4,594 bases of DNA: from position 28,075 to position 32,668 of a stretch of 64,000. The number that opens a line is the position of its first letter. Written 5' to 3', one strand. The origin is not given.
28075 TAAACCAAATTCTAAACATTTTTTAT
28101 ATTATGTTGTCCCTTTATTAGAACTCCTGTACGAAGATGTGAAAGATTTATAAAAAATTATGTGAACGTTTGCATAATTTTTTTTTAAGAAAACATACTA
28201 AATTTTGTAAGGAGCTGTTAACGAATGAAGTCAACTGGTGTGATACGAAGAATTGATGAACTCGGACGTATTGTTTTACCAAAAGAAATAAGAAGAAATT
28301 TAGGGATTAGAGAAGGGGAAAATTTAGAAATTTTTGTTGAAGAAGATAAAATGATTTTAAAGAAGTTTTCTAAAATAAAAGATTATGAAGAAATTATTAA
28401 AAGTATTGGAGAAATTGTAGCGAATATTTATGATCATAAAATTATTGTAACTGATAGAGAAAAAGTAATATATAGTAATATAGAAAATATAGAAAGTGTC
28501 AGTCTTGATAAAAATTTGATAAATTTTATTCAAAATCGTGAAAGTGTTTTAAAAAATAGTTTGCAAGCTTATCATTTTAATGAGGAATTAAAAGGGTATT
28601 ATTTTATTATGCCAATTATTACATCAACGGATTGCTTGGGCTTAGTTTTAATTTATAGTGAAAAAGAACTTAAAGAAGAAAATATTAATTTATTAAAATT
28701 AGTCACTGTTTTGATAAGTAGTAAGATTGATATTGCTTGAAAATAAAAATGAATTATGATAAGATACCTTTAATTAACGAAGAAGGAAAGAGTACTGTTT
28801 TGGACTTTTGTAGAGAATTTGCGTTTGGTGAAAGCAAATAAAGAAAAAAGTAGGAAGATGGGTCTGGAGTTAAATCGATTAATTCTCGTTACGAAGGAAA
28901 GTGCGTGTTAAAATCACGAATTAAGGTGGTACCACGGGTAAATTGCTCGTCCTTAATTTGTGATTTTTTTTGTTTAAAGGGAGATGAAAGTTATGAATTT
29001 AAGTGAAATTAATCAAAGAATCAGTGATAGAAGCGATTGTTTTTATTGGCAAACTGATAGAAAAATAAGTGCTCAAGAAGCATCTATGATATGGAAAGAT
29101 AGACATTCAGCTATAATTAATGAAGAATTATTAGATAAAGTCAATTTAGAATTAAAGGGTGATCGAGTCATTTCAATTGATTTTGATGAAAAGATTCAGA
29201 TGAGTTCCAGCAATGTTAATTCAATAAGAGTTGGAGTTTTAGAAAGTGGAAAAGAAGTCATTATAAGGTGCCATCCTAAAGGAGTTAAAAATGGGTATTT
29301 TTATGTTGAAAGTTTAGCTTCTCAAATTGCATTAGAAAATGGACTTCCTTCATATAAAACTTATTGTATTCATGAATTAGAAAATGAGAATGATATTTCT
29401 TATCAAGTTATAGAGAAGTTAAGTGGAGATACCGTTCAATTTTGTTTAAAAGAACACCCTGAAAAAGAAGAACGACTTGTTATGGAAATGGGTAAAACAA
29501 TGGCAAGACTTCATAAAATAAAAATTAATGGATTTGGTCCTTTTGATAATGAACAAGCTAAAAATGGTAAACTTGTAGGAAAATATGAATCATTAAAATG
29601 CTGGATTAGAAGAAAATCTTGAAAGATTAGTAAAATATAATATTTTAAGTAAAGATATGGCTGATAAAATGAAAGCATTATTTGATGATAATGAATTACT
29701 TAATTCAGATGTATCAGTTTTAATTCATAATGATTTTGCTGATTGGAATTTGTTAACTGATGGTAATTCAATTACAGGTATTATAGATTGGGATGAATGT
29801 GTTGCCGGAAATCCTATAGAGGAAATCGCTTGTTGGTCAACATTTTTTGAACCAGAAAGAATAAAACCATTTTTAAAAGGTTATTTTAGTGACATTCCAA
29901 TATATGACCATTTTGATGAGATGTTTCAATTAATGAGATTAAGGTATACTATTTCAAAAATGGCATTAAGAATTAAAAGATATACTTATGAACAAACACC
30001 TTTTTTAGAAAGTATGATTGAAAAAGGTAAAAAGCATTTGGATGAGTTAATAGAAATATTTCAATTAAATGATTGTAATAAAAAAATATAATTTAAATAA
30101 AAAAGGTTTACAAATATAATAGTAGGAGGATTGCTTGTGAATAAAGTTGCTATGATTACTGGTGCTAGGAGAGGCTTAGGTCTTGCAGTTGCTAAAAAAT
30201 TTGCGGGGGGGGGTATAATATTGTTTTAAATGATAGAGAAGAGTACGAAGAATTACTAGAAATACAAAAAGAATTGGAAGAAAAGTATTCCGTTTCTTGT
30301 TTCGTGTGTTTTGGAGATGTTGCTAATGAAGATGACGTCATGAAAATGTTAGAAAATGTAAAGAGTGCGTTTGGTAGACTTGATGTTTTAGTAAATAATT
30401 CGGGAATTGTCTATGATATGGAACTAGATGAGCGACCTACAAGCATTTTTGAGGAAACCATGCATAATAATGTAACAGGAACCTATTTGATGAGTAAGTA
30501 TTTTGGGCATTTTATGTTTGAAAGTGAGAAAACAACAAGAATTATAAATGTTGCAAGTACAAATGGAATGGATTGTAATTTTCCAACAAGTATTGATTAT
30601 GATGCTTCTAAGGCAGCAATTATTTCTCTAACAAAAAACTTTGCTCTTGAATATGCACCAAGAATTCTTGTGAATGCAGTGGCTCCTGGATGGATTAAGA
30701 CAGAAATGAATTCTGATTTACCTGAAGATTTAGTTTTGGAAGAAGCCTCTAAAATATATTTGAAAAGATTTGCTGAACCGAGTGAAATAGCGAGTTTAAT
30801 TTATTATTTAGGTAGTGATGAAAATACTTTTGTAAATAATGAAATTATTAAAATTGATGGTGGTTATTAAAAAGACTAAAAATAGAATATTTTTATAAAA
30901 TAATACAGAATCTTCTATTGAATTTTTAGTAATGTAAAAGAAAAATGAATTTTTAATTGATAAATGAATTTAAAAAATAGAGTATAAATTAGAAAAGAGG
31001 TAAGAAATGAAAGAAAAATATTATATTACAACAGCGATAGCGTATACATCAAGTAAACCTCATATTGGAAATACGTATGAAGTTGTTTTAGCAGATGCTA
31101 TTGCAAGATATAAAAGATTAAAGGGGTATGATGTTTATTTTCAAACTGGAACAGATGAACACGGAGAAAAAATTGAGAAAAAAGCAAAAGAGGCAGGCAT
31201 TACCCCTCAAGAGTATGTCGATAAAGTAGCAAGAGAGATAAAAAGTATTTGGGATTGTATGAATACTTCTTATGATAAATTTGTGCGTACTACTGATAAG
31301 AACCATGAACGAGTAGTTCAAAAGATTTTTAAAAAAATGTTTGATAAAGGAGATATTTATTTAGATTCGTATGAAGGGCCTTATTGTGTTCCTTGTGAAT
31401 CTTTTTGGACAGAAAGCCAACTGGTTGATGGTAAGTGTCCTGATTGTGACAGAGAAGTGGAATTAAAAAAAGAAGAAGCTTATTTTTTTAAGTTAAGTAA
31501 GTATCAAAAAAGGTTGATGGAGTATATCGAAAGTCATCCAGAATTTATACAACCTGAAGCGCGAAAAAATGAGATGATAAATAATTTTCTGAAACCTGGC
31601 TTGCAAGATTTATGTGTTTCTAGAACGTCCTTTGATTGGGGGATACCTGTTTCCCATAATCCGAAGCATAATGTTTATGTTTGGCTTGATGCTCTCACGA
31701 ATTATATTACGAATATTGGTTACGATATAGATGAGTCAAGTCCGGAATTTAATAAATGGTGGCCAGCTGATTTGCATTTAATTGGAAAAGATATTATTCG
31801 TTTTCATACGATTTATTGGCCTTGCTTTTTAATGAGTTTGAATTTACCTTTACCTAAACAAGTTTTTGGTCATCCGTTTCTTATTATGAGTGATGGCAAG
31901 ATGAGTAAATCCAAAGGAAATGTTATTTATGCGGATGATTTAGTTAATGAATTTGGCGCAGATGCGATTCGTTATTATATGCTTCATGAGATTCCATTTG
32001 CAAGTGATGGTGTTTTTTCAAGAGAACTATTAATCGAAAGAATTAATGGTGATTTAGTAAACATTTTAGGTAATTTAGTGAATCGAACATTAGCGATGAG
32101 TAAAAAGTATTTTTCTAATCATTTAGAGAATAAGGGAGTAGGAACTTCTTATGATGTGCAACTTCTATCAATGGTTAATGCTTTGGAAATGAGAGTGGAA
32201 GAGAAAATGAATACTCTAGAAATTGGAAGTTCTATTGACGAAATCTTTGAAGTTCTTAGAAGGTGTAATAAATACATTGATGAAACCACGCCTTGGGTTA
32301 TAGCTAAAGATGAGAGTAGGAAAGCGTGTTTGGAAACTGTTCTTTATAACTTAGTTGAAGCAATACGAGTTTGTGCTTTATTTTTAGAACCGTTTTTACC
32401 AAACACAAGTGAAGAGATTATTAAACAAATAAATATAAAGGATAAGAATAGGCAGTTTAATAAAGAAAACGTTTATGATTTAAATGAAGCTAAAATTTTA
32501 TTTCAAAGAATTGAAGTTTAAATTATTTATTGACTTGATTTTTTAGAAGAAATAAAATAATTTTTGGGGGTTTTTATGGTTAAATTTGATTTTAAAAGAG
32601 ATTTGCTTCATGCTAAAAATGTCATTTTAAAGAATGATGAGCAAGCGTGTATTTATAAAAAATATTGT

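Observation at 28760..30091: T-box leader drives a frameshifted phosphotransferase-fold gene rather than an aaRS or amino-acid gene; metG downstream lacks a T-box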

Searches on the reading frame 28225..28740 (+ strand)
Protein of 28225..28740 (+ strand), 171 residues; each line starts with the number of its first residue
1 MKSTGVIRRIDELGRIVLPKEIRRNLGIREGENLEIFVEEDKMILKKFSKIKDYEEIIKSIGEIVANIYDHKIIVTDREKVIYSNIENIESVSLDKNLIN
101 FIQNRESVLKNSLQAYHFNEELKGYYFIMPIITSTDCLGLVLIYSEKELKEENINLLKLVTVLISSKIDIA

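Call 7: search_protein_families(library=pfam, proteins=[window:28225-28740:+], max_evalue=0.01)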
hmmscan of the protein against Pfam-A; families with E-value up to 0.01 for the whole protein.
window:28225-28740:+ (171 aa): 3 families
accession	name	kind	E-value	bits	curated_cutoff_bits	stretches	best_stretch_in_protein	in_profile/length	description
PF04014.23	MazE_antitoxin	-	2.6e-11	43.7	24.7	1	7-47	1-42/48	Antidote-toxin recognition MazE, bacterial antitoxin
PF15714.11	SpoVT_C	-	8.1e-09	36.1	27.5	1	57-151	5-107/128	Stage V sporulation protein T C-terminal, transcription factor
PF01250.22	Ribosomal_S6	-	0.0034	18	27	0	2-49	30-74/90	Ribosomal protein S6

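Call 8: search_protein_families(library=ncbifam, proteins=[window:28225-28740:+], max_evalue=0.01)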
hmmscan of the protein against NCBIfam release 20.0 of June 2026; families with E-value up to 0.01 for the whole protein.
window:28225-28740:+ (171 aa): 7 families
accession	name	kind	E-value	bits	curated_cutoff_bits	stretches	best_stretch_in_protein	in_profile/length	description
TIGR02851.1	spore_V_T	equivalog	2.3e-28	99.3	235.9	1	2-148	1-156/180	stage V sporulation protein T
TIGR01439.1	lp_hng_hel_AbrB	domain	5.6e-13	48.4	28.3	1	8-47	2-42/44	transcriptional regulator, AbrB family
NF040962.1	near_HgcAB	equivalog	1.9e-06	27.6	70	1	9-37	9-37/70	HgcAB-associated protein HgcC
NF050106.1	TA_MazE_antitoxin_Deino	equivalog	6.2e-05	23.1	65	1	14-44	1-31/65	type II toxin-antitoxin system MazE family antitoxin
TIGR02609.1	doc_partner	hypoth_equivalog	0.00028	21.2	55.9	1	16-61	12-57/74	putative addiction module antidote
NF006352.0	PRK08577.1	equivalog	0.0011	19.1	140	1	9-45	8-44/136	hypothetical protein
NF001476.0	PRK00326.2-2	equivalog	0.0011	18.7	162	1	9-52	95-136/163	division/cell wall cluster transcriptional repressor MraZ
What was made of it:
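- Checked: Upstream gene: an AbrB/SpoVT-like gene at 28225-28740 (calls 7, 8).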

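Call 20: find_encoding_contigs(protein=window:28225-28740:+, flank=6000, max_places=10)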
Protein window:28225-28740:+ (171 aa): 24 contigs read that carry it; 4 places shown.
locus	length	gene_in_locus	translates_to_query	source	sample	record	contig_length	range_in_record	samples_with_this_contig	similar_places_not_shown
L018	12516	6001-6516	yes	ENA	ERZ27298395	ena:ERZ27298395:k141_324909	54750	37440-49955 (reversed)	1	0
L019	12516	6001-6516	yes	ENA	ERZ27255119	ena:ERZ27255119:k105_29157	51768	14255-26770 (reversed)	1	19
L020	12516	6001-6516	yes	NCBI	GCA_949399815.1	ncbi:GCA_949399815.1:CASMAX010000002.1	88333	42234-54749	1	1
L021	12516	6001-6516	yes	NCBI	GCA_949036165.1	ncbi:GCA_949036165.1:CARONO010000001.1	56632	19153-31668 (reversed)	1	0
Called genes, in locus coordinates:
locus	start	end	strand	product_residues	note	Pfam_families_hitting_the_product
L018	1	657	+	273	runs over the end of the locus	PF13177:DNA_pol3_delta2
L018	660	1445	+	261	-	PF04468:PSP1, PF28472:PSP1_3rd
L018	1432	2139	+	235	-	PF05175:MTS (weak), PF13847:Methyltransf_31 (weak)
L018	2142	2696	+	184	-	PF01195:Pept_tRNA_hydro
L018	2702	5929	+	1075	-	PF17757:UvrB_inter, PF02559:CarD_TRCF_RID, PF00270:DEAD, PF00271:Helicase_C, PF03461:TRCF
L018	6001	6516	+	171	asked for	PF04014:MazE_antitoxin, PF15714:SpoVT_C (weak)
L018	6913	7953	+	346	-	PF01212:Beta_elim_lyase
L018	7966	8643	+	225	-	PF01411:tRNA-synt_2c, PF07973:tRNA_SAD (faint)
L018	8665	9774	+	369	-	PF01636:APH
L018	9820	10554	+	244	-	PF00106:adh_short, PF01370:Epimerase (weak), PF08659:KR, PF13561:adh_short_C2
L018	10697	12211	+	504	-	PF00133:tRNA-synt_1, PF01406:tRNA-synt_1e (weak), PF01921:tRNA-synt_1f (faint), PF09334:tRNA-synt_1g, PF00133:tRNA-synt_1, PF19303:Anticodon_3, PF08264:Anticodon_1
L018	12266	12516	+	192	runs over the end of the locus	PF11899:DUF3419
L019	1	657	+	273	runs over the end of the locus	PF13177:DNA_pol3_delta2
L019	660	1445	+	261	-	PF04468:PSP1, PF28472:PSP1_3rd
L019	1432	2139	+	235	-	PF05175:MTS (weak), PF13847:Methyltransf_31 (weak)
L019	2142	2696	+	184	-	PF01195:Pept_tRNA_hydro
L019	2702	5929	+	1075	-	PF17757:UvrB_inter, PF02559:CarD_TRCF_RID, PF00270:DEAD, PF00271:Helicase_C, PF03461:TRCF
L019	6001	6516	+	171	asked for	PF04014:MazE_antitoxin, PF15714:SpoVT_C (weak)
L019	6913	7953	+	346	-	PF01212:Beta_elim_lyase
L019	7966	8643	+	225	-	PF01411:tRNA-synt_2c, PF07973:tRNA_SAD (faint)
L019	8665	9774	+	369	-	PF01636:APH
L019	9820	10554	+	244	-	PF00106:adh_short, PF08659:KR, PF13561:adh_short_C2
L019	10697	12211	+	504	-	PF00133:tRNA-synt_1, PF01406:tRNA-synt_1e (weak), PF01921:tRNA-synt_1f (faint), PF09334:tRNA-synt_1g, PF00133:tRNA-synt_1, PF19303:Anticodon_3, PF08264:Anticodon_1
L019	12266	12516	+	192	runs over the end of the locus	PF11899:DUF3419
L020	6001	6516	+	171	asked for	PF04014:MazE_antitoxin, PF15714:SpoVT_C (weak)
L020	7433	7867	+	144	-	PF01636:APH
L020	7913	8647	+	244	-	PF00106:adh_short, PF08659:KR, PF13561:adh_short_C2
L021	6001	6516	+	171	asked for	PF04014:MazE_antitoxin, PF15714:SpoVT_C (weak)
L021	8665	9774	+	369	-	PF01636:APH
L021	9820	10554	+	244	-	PF00106:adh_short, PF01370:Epimerase (weak), PF08659:KR, PF13561:adh_short_C2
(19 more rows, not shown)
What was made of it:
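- In the majority allele two other genes separate leader and kinase (call 20).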

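Call 32: search_protein_families(library=ncbifam, proteins=[L019:6913-7953:+, L019:7966-8643:+], max_evalue=0.001)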
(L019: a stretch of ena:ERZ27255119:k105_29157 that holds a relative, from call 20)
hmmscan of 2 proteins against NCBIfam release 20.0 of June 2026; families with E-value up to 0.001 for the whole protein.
L019:6913-7953:+ (346 aa): 2 families
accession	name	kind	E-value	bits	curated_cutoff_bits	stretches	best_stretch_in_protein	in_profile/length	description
NF007825.0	PRK10534.1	equivalog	5.6e-12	45.3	312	1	32-339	31-325/333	low-specificity L-threonine aldolase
NF041359.1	GntG_guanitoxin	subfamily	2.4e-06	26.9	230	1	51-235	52-233/343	GntG family PLP-dependent aldolase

L019:7966-8643:+ (225 aa): 3 families
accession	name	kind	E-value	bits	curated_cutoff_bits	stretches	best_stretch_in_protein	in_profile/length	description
NF040865.1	a_tRNA_ed_AlaXM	equivalog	5.3e-31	108.1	300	1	4-220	3-228/234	alanyl-tRNA editing protein AlaXM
TIGR00344.1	alaS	equivalog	1.4e-25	89.7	457.05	2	16-123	469-573/847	alanine--tRNA ligase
TIGR03683.1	A-tRNA_syn_arch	equivalog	9.5e-23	80.3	744.7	1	5-169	504-659/902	alanine--tRNA ligase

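Call 33: search_protein_families(library=pfam, proteins=[L019:6913-7953:+, L019:7966-8643:+], max_evalue=0.001)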
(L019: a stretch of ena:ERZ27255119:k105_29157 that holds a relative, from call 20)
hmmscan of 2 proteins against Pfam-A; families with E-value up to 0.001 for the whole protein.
L019:6913-7953:+ (346 aa): 1 family
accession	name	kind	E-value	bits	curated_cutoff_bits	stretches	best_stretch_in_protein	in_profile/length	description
PF01212.27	Beta_elim_lyase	-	5.2e-22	78.9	27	1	31-289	28-280/288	Beta-eliminating lyase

L019:7966-8643:+ (225 aa): 2 families
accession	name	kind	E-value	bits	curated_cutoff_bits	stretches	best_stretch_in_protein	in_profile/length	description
PF01411.24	tRNA-synt_2c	-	1.6e-10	40.6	30.3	1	20-98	476-551/552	tRNA synthetases class II (A)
PF07973.19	tRNA_SAD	-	2.4e-05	24.7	24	1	187-206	8-28/44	Threonyl and Alanyl tRNA synthetase second additional domain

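Call 34: search_solved_structures(query=L019:8665-9771:+, max_evalue=0.01)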
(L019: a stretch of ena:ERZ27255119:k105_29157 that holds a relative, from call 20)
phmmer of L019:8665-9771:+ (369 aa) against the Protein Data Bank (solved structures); distinct sequences matched with E-value up to 0.01: 11.
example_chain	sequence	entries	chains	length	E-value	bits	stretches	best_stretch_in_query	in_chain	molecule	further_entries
3w0r_A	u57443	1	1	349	1.9e-06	30.6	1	134-284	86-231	Hygromycin-B 4-O-kinase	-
3w0m_A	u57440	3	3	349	2.6e-06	30.1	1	134-284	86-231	Hygromycin-B 4-O-kinase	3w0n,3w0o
3w0q_A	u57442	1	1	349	3.3e-05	26.5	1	134-284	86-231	Hygromycin-B 4-O-kinase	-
3w0p_A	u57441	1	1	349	3.4e-05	26.5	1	134-284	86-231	Hygromycin-B 4-O-kinase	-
3w0s_A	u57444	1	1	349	0.00019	24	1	135-284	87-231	Hygromycin-B 4-O-kinase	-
3tyk_A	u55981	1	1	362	0.00021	23.9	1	135-284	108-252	Hygromycin-B 4-O-kinase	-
8ixi_A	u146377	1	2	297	0.001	21.6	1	210-300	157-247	Macrolide 2'-phosphotransferase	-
7w15_B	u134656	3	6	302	0.001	21.6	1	210-300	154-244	Macrolide 2'-phosphotransferase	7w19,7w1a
3ham_A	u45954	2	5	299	0.0013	21.2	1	213-285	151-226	Aminoglycoside phosphotransferase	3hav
7f0a_A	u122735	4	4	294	0.0015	21.1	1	246-295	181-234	Capreomycin phosphotransferase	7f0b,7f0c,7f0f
3uzr_A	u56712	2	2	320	0.0054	19.2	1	213-285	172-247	Aminoglycoside phosphotransferase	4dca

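Call 35: search_protein_families(library=padloc, proteins=[L019:8665-9771:+, L019:6913-7953:+, L019:7966-8643:+, L019:9820-10554:+], max_evalue=0.01)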
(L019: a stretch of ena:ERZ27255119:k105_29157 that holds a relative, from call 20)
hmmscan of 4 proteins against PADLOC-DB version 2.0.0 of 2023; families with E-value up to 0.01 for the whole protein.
L019:8665-9771:+ (369 aa): 0 families

L019:6913-7953:+ (346 aa): 2 families
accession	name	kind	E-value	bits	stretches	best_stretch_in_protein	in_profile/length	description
PDLC02759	SspA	-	0.0023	15.3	1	38-120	44-132/374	SspA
PDLC02657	DndA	-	0.0039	14.5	1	38-119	46-133/372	DndA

L019:7966-8643:+ (225 aa): 0 families

L019:9820-10554:+ (244 aa): 0 families
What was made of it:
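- Tried and rejected: PADLOC gives no meaningful hit (call 35).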

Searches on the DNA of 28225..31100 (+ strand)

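Call 22: search_rna_families(sources=[L018, L019, L021, L008, L011], threshold=gathering, show_alignments=2)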
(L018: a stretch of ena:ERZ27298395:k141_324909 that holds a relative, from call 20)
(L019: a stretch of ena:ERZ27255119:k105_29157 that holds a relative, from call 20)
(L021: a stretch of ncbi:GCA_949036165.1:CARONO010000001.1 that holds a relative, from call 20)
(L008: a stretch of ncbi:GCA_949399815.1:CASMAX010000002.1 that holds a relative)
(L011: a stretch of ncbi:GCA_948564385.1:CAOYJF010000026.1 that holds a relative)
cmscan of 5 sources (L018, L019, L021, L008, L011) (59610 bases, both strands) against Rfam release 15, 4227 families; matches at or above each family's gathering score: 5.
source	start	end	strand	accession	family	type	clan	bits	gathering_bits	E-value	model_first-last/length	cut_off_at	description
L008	3764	3950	+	RF00230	T-box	Cis-reg; leader;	-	113.3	93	2.6e-24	1-219/219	no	T-box leader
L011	264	450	+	RF00230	T-box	Cis-reg; leader;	-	113.3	93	2.6e-24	1-219/219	no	T-box leader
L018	6547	6733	+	RF00230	T-box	Cis-reg; leader;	-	113.1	93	2.9e-24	1-219/219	no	T-box leader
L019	6547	6733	+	RF00230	T-box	Cis-reg; leader;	-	113.1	93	2.9e-24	1-219/219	no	T-box leader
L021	6547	6733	+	RF00230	T-box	Cis-reg; leader;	-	113.1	93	2.9e-24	1-219/219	no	T-box leader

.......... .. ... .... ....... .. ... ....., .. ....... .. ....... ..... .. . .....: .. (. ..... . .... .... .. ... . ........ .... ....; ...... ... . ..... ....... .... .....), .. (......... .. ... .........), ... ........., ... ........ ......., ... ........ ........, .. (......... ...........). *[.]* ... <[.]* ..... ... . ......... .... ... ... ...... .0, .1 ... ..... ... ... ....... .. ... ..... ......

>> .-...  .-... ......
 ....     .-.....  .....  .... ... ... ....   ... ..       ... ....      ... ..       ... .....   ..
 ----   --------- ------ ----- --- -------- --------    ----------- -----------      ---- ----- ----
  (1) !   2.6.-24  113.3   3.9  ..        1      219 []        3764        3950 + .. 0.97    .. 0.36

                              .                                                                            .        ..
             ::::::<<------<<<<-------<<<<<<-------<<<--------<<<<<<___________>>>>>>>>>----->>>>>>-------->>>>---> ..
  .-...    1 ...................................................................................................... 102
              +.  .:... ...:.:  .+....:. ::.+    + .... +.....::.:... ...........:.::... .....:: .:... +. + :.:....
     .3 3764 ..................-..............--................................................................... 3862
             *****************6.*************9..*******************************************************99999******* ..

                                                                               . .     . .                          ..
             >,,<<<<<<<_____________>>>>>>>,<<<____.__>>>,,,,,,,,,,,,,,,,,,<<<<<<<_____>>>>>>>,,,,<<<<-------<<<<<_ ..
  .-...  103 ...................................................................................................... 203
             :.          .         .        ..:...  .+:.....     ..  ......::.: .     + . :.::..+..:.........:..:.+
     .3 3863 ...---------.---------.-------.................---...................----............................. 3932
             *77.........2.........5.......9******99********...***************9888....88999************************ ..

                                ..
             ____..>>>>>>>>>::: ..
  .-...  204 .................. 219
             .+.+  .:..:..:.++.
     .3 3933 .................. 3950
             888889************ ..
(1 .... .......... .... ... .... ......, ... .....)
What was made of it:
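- Conspecific four-gene form: 22 of 24 contigs with identical SpoVT, with the T-box at the same place (calls 20, 22).
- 28771..28957 (+): T-box leader RNA (Stem I, IIA/B-like hairpin with F-box, Stem III, antiterminator); Stem II is absent. An identical or near-identical leader is present in conspecific contigs L008, L011, L018, L019 and L021 (call 22).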

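Call 37: search_rna_families(source=window, start=28700, end=31100, threshold=evalue, max_evalue=1)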
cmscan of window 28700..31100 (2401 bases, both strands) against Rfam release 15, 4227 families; matches with E-value up to 1: 1.
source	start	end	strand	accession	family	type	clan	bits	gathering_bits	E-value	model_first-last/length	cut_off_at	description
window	28771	28957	+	RF00230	T-box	Cis-reg; leader;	-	113.3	93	1e-25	1-219/219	no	T-box leader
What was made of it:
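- Checked: It has no T-box of its own: a permissive Rfam scan of 28700-31100 at E<=1 returns only the one leader (call 37).
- Tried and rejected: None was found at E<=1 (call 37).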

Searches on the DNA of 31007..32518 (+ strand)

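Call 61: search_rna_families(sources=[L022, L024, L025, L027, L030, L031, L035, L048, L052], threshold=gathering)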
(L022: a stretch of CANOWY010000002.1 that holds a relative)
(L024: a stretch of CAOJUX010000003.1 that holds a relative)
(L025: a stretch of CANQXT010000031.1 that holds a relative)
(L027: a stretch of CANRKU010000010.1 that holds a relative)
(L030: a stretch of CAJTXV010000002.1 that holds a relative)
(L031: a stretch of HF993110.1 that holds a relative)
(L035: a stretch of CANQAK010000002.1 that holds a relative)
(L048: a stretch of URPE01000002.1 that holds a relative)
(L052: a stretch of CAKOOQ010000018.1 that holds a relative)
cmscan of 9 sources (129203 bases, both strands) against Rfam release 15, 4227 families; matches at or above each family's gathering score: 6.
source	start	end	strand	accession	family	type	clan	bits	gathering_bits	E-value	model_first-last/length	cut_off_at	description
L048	6281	6463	+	RF00230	T-box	Cis-reg; leader;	-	122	93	3.3e-26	1-219/219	no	T-box leader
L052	6756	6937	+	RF00230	T-box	Cis-reg; leader;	-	116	93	1.2e-24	1-219/219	no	T-box leader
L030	5175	5380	+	RF00230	T-box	Cis-reg; leader;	-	111.1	93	2.1e-23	1-219/219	no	T-box leader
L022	6025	6213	+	RF00230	T-box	Cis-reg; leader;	-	110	93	4.1e-23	1-219/219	no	T-box leader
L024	6341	6528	+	RF00230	T-box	Cis-reg; leader;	-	104.5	93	1.1e-21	1-219/219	no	T-box leader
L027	6278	6475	+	RF00230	T-box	Cis-reg; leader;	-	95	93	3e-19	1-219/219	no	T-box leader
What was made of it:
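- Rfam confirms a single T-box per locus in L022, L024, L027, L030, L048 and L052 (call 61).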
